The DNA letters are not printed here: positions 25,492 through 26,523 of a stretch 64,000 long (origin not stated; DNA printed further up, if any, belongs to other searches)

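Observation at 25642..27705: Divergent gene pair in a lower-GC patch: PD-(D/E)xK-like protein plus AlbA_2/Schlafen-domain protein. Candidate uncharacterised defense module.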

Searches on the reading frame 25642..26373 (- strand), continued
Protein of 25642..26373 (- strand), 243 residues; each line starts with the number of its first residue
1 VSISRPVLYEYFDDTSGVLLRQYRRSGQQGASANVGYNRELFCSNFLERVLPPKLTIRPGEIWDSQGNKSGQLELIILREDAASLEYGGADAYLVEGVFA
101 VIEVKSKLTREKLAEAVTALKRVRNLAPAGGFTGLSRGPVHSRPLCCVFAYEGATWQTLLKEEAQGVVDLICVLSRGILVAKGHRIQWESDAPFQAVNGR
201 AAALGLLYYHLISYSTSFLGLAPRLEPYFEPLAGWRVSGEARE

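Call 29: find_encoding_contigs(protein=P0108, flank=7000, max_places=3)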
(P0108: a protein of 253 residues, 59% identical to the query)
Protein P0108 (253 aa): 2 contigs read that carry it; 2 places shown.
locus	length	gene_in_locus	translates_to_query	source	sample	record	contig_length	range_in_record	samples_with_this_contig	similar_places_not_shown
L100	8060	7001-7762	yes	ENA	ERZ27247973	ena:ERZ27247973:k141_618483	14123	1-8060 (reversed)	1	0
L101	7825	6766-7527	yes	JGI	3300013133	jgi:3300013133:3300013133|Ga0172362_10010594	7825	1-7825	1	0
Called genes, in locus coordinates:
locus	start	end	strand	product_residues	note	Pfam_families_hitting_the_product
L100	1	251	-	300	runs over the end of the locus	-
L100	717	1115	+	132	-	PF12728:HTH_17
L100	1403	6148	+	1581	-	PF19974:TCAD9, PF25199:nSTAND_NTPase5 (faint)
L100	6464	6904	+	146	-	-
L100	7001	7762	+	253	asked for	PF20247:DUF6602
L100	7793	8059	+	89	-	?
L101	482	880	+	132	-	PF12728:HTH_17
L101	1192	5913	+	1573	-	PF19974:TCAD9, PF25199:nSTAND_NTPase5 (faint)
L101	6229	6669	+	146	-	-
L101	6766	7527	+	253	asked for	PF20247:DUF6602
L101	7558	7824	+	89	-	?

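Call 34: predict_structure(alignment_id=A2)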
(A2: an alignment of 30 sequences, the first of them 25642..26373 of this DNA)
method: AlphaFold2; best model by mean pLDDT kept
length: 243 residues; sequences in the alignment: 30
mean_pLDDT: 90.4   pTM: 0.88
mean pLDDT of the five models: 90.4, 90.2, 87.7, 87.5, 87.3
residues with pLDDT >= 90: 165; 70-90: 67; 50-70: 11; < 50: 0
segments of 3 or more residues with pLDDT < 50: none
pLDDT, mean of each block of 10 residues (from residue 1): 88 96 87 76 93 95 96 96 90 96 96 96 91 73 93 93 90 97 86 94 96 89 90 82 60
secondary structure, 60 per line:
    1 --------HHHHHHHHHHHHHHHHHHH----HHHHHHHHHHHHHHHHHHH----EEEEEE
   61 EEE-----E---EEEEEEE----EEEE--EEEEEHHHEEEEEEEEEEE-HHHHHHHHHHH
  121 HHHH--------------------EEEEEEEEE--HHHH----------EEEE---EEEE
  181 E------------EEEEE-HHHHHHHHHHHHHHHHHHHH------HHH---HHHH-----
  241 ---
elements in order: H9-27 H32-50 E55-63 E73-79 E84-87 E90-94 E98-108 H110-124 E145-153 H156-159 E170-173 E177-181 E194-198 H200-219 H232-235

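Call 38: fold_search(model_id=the predicted structure, library=pdb)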
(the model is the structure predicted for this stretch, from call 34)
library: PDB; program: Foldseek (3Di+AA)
matches with E <= 10: 301; with E <= 0.001: 14
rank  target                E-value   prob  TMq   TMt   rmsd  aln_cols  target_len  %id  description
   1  6p7p_C                6.3e-16  1.00  0.71  0.71   6.4       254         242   18  Structure of E. coli MS115-1 NucC, cAAA-bound form (released 2019-12-25)
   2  6q1h_A                4.0e-15  1.00  0.71  0.72   5.6       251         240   18  Structure of P. aeruginosa ATCC27853 NucC, cAAA-bound form (released 2019-12-25)
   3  6p7p_B                5.7e-15  1.00  0.70  0.71   5.7       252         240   19  Structure of E. coli MS115-1 NucC, cAAA-bound form (released 2019-12-25)
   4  6q1h_G                6.8e-15  1.00  0.71  0.73   5.4       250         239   18  Structure of P. aeruginosa ATCC27853 NucC, cAAA-bound form (released 2019-12-25)
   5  6p7o                  1.5e-14  1.00  0.64  0.68   5.6       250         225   20  Structure of E. coli MS115-1 NucC, Apo form (released 2019-12-25)
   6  6p7p_A                1.8e-14  1.00  0.70  0.71   4.9       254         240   19  Structure of E. coli MS115-1 NucC, cAAA-bound form (released 2019-12-25)
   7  6uxf                  3.8e-14  1.00  0.69  0.69   6.0       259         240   17  Structure of V. metoecus NucC, hexamer form (released 2019-12-25)
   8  6uxg_A                4.9e-13  1.00  0.60  0.63   6.1       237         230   18  Structure of V. metoecus NucC, trimer form (released 2019-12-25)
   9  7zgw_C                1.5e-11  1.00  0.65  0.71   4.5       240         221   18  Serratia NucC apo form (released 2022-10-26)
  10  7zgw_B                2.7e-11  1.00  0.66  0.67   5.3       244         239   19  Serratia NucC apo form (released 2022-10-26)
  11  7zgw_A                2.9e-11  1.00  0.66  0.67   5.2       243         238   19  Serratia NucC apo form (released 2022-10-26)
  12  7zgw_F                3.1e-11  1.00  0.63  0.67   6.1       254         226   18  Serratia NucC apo form (released 2022-10-26)
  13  7zgv_A                5.1e-11  1.00  0.64  0.64   6.8       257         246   18  Serratia NucC bound to cA3 (released 2022-10-26)
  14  7zgw_D                7.3e-11  1.00  0.64  0.69   4.6       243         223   18  Serratia NucC apo form (released 2022-10-26)
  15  6eg7_B                2.3e-03  0.99  0.36  0.32  10.5       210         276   13  BbvCI B2 dimer with I3C clusters (released 2018-11-14)
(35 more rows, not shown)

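Call 53: search_protein_families(library=pfam, alignment_id=A3, max_evalue=0.00001)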
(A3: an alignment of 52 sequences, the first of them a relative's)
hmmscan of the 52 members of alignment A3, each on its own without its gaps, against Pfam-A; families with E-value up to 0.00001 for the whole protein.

A. member 1, L081:1293-1592:+ (100 aa): 0 families

B. families by the number of members that match (of 52 scanned): 40 families (the first 25 are shown)
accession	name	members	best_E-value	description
PF04851.21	ResIII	2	4.3e-29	Type III restriction enzyme, res subunit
PF01053.26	Cys_Met_Meta_PP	1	4.8e-134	Cys/Met metabolism PLP-dependent enzyme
PF02445.21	NadA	1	9.4e-124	Quinolinate synthetase A protein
PF00135.34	COesterase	1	1.6e-101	Carboxylesterase family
PF00248.27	Aldo_ket_red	1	6.1e-77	Aldo/keto reductase family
PF04748.18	Polysacc_deac_2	1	1.4e-76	Divergent polysaccharide deacetylase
PF20181.5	DUF6544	1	2.8e-67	Family of unknown function (DUF6544)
PF21900.3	DUF6920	1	1.8e-66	Family of unknown function (DUF6920)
PF00908.23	dTDP_sugar_isom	1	1.2e-59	dTDP-4-dehydrorhamnose 3,5-epimerase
PF01555.25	N6_N4_Mtase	1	1.6e-53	DNA methylase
PF00999.27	Na_H_Exchanger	1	1e-52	Sodium/hydrogen exchanger, transmembrane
PF02592.20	Vut_1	1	3.8e-51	Putative vitamin uptake transporter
PF02223.23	Thymidylate_kin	1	2.9e-45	Thymidylate kinase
PF04002.20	RadC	1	3e-44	RadC-like JAB domain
PF07669.17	Eco57I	1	2.6e-42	Eco57I restriction-modification methylase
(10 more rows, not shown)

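Call 54: search_protein_families(library=padloc, alignment_id=A3, max_evalue=0.00001)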
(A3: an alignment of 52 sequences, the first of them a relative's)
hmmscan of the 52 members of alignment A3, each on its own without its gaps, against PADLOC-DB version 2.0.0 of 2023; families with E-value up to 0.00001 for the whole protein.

A. member 1, L081:1293-1592:+ (100 aa): 0 families

B. families by the number of members that match (of 52 scanned): 111 families (the first 25 are shown)
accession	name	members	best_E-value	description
PDLC03635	MTase_III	1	5.5e-178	Type III methyltransferase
PDLC03651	REase_III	1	5.2e-144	Type III restriction enzyme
PDLC03604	REase_MTase_IIG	1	3.2e-129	Type IIG restriction enzyme-methyltransferase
PDLC03644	MTase_III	1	3.3e-116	Type III methyltransferase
PDLC03636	MTase_III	1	1.8e-114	Type III methyltransferase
PDLC03963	SoFic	1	5.7e-108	-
PDLC03634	MTase_III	1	1.7e-92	Type III methyltransferase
PDLC03637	MTase_III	1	1.2e-89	Type III methyltransferase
PDLC03641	MTase_III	1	2.3e-76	Type III methyltransferase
PDLC03638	MTase_III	1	1.9e-73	Type III methyltransferase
PDLC03640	MTase_III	1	7.6e-63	Type III methyltransferase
PDLC03609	REase_MTase_IIG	1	1.2e-60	Type IIG restriction enzyme-methyltransferase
PDLC03250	MTase_II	1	1.9e-50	Type II methyltransferase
PDLC03642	MTase_III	1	2.2e-50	Type III methyltransferase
PDLC03612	REase_MTase_IIG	1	2.3e-50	Type IIG restriction enzyme-methyltransferase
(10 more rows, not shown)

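Call 60: search_dna_similar(query=window:25642-26373:-, collection=phages, mode=protein, max_evalue=0.001, max_rows=15)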
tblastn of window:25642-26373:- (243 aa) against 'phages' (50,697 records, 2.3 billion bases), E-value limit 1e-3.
No match.

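Call 61: search_dna_similar(query=window:25642-26373:-, collection=plasmids, mode=protein, max_evalue=0.001, max_rows=15)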
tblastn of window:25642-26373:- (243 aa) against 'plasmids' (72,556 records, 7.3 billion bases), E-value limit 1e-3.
Records with a match: 33; places in all: 33; records where one place covers at least 80% of the query: 0.
Best place of each record, by identity: <60% 33.
By first word of the organism name: Xanthomonas 20; Rhodococcus 3; Acinetobacter 2; Pseudomonas 2; Paracoccus 1; Aliarcobacter 1; Pusillibacter 1; Acetobacter 1; Leisingera 1; Kocuria 1.
By predicted mobility (MOB-suite, as given by PLSDB): mobilizable 27; conjugative 5; non-mobilizable 1.
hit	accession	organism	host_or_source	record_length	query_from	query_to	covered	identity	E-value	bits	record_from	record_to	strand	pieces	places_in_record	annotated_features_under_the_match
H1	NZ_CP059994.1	Xanthomonas citri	Citrus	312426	4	192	78%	29.2%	1e-7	59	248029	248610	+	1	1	DUF6602 domain-containing protein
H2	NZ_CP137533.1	Xanthomonas euvesicatoria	tomato,cell culture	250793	4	192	78%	29.2%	1e-7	59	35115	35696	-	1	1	DUF6602 domain-containing protein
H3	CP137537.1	Xanthomonas euvesicatoria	tomato,cell culture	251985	4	192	78%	29.2%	1e-7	59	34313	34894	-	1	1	DUF6602 domain-containing protein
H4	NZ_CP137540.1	Xanthomonas euvesicatoria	tomato,cell culture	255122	4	192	78%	29.2%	1e-7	59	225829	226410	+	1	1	DUF6602 domain-containing protein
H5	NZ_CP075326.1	Xanthomonas citri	citrus,citrus leaves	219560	4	192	78%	29.2%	1e-7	59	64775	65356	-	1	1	DUF6602 domain-containing protein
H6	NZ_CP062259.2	Xanthomonas sp. WG16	citrus,citrus leaves,leaves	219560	4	192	78%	29.2%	1e-7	59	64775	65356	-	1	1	DUF6602 domain-containing protein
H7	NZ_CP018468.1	Xanthomonas vesicatoria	Capsicum annuum,pepper leaf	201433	7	183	73%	31.1%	6e-7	57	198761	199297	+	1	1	DUF6602 domain-containing protein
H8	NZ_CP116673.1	Xanthomonas hortorum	Pelargonium,cell culture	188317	7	183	73%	31.1%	2e-6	55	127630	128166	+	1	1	DUF6602 domain-containing protein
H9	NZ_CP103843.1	Xanthomonas hortorum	Pelargonium x hortorum,cell culture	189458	7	183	73%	31.1%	2e-6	55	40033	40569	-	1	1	DUF6602 domain-containing protein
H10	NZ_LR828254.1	Xanthomonas hortorum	Solanum lycopersicum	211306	7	183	73%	30.6%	3e-6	55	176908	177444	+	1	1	DUF6602 domain-containing protein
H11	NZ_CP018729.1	Xanthomonas hortorum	Solanum lycopersicum,tomato leaf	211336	7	183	73%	30.6%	3e-6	55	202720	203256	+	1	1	DUF6602 domain-containing protein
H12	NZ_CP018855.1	Xanthomonas citri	Citrus hystrix,citrus leaf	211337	7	183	73%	30.6%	3e-6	55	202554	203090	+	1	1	DUF6602 domain-containing protein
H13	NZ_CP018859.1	Xanthomonas citri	Citrus hystrix,citrus leaf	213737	7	183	73%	30.6%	3e-6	55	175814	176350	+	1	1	DUF6602 domain-containing protein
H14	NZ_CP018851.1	Xanthomonas citri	Citrus hystrix,citrus leaf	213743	7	183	73%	30.6%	3e-6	55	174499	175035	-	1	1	DUF6602 domain-containing protein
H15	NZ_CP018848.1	Xanthomonas citri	Citrus x paradisi,citrus leaf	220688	7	183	73%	30.6%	3e-6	55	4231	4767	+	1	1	DUF6602 domain-containing protein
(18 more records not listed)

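Call 62: get_annotated_region(hit=H1, flank=6000)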
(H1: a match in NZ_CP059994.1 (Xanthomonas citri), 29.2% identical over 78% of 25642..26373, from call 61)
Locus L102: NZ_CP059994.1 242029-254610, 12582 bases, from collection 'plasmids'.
description: Xanthomonas citri strain T4 plasmid pT4p2, complete sequence
organism: Xanthomonas citri (NCBI taxid 346)
taxonomy: Bacteria; Pseudomonadota; Gammaproteobacteria; Lysobacterales; Lysobacteraceae; Xanthomonas; Xanthomonas citri
host: -; source: Citrus; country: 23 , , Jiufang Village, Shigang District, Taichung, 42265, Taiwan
typing (MOB-suite, as given by PLSDB): mobilizable; replicon rep_cluster_156; relaxase MOBH
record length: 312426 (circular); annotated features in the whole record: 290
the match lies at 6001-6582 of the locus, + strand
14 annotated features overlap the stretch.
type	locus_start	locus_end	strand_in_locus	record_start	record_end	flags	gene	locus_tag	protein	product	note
CDS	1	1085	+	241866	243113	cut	-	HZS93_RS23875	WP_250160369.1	tyrosine-type recombinase/integrase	GO:0015074 - DNA integration [Evidence IEA]; GO:0006310 - DNA recombination [Evidence IEA]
CDS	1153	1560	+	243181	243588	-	-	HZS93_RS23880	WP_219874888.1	hypothetical protein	-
CDS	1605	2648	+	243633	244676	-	-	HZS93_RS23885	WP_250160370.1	hypothetical protein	-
CDS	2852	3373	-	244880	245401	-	-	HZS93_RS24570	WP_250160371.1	hypothetical protein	-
CDS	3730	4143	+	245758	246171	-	-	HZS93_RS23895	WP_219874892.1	hypothetical protein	-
CDS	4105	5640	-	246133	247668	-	-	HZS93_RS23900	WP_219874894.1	MASE1 domain-containing protein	-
CDS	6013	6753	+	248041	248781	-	-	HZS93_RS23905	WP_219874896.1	DUF6602 domain-containing protein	-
CDS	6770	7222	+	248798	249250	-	-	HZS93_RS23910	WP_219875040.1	HD domain-containing protein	-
CDS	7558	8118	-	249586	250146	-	-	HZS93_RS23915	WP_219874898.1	hypothetical protein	-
CDS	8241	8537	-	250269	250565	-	-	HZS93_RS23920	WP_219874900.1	hypothetical protein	-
CDS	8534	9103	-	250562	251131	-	-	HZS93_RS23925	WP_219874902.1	hypothetical protein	-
CDS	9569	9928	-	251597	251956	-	-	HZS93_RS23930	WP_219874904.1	hypothetical protein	-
CDS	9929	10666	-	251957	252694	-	-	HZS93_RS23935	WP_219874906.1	hypothetical protein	-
CDS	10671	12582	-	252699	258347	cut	traN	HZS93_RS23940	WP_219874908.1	conjugal transfer protein TraN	-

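Call 63: get_annotated_region(hit=H7, flank=6000)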
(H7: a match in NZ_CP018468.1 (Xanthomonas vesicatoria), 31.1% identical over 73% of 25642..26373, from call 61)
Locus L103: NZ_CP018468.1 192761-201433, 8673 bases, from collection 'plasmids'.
description: Xanthomonas vesicatoria strain LM159 plasmid pLM159.1, complete sequence
organism: Xanthomonas vesicatoria (NCBI taxid 56460)
taxonomy: Bacteria; Pseudomonadota; Gammaproteobacteria; Lysobacterales; Lysobacteraceae; Xanthomonas; Xanthomonas vesicatoria
host: -; source: Capsicum annuum,pepper leaf; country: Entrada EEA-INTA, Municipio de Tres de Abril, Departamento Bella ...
typing (MOB-suite, as given by PLSDB): mobilizable; replicon rep_cluster_156; relaxase MOBH
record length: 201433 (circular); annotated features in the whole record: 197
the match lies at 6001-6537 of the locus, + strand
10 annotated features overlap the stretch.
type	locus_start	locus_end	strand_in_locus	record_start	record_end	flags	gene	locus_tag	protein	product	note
CDS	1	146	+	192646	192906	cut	-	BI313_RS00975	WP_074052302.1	hypothetical protein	-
CDS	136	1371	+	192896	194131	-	-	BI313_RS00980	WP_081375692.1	tyrosine-type recombinase/integrase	GO:0015074 - DNA integration [Evidence IEA]; GO:0006310 - DNA recombination [Evidence IEA]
CDS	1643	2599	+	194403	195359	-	-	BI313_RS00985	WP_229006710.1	hypothetical protein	-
CDS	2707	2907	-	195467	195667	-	-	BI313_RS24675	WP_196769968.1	hypothetical protein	-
CDS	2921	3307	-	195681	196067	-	-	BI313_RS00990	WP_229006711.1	hypothetical protein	-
CDS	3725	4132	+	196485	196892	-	-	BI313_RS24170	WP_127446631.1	hypothetical protein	-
CDS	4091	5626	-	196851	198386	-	-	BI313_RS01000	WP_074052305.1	MASE1 domain-containing protein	-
CDS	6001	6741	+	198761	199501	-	-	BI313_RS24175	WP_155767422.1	DUF6602 domain-containing protein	-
CDS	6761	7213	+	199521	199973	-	-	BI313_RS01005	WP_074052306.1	HD domain-containing protein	-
CDS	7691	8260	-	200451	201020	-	-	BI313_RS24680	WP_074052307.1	hypothetical protein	-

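Call 65: find_encoding_contigs(protein=P0104, flank=6000, max_places=6)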
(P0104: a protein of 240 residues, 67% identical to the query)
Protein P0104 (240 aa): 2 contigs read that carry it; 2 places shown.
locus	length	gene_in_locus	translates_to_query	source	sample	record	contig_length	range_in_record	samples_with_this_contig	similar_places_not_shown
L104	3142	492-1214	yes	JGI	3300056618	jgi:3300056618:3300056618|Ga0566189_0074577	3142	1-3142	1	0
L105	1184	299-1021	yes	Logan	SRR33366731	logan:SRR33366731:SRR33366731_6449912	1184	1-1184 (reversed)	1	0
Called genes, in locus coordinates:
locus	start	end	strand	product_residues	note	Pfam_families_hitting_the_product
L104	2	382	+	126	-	?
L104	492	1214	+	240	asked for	PF20247:DUF6602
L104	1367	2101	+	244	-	-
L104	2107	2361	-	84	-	-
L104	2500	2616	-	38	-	-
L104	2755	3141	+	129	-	?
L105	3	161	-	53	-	?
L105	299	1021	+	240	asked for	PF20247:DUF6602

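Call 66: find_encoding_contigs(protein=P0105, flank=6000, max_places=4)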
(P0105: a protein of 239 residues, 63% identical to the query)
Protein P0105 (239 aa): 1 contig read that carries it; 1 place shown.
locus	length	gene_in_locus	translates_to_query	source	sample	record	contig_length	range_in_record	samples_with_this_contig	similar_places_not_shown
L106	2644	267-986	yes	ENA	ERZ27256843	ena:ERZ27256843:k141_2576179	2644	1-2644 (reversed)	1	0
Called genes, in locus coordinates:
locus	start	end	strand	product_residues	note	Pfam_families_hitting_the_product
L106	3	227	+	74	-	?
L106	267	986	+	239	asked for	PF20247:DUF6602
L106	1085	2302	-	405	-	PF04326:SLFN_AlbA_2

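Call 69: find_encoding_contigs(protein=P0110, flank=5000, max_places=4)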
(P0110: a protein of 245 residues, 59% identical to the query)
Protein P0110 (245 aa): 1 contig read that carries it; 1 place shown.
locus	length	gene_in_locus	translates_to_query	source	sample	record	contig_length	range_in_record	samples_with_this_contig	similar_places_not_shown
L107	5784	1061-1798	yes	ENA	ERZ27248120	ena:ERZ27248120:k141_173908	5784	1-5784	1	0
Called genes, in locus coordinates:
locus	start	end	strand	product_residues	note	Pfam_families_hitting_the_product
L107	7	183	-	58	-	-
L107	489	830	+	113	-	-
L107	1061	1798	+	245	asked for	PF20247:DUF6602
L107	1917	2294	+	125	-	-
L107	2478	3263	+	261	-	PF13847:Methyltransf_31, PF08241:Methyltransf_11, PF08242:Methyltransf_12, PF13649:Methyltransf_25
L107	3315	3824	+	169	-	PF12867:DinB_2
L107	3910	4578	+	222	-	PF01209:Ubie_methyltran (weak), PF13489:Methyltransf_23, PF13847:Methyltransf_31, PF08241:Methyltransf_11, PF08242:Methyltransf_12, PF13649:Methyltransf_25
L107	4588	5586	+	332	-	PF03966:Trm112p, PF01209:Ubie_methyltran (weak), PF13847:Methyltransf_31, PF08241:Methyltransf_11, PF13649:Methyltransf_25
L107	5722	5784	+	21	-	?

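Call 70: find_encoding_contigs(protein=P0111, flank=5000, max_places=4)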
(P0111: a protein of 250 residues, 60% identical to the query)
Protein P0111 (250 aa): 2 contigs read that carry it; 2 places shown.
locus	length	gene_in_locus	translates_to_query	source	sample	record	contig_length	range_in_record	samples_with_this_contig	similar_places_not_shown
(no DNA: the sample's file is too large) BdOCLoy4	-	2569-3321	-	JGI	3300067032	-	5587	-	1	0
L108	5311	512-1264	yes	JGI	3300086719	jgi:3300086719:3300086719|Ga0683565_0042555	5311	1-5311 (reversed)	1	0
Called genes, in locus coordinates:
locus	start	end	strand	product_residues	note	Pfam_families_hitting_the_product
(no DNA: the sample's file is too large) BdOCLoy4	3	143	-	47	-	?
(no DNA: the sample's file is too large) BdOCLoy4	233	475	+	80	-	PF10944:DUF2630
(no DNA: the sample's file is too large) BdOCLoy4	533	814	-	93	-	-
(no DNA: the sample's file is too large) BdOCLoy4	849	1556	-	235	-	PF01553:Acyltransferase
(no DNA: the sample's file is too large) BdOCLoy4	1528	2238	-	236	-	PF02224:Cytidylate_kin, PF13189:Cytidylate_kin2, PF13238:AAA_18 (weak)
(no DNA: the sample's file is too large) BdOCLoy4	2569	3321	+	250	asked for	PF20247:DUF6602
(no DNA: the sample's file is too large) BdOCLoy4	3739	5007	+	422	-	PF16289:PIN_12, PF18476:PIN_8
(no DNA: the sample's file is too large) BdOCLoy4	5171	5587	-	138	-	?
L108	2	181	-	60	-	?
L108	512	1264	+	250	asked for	PF20247:DUF6602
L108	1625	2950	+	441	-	PF16289:PIN_12, PF18476:PIN_8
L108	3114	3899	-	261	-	PF01479:S4, PF00849:PseudoU_synth_2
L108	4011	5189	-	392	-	PF11013:DUF2851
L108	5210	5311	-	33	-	?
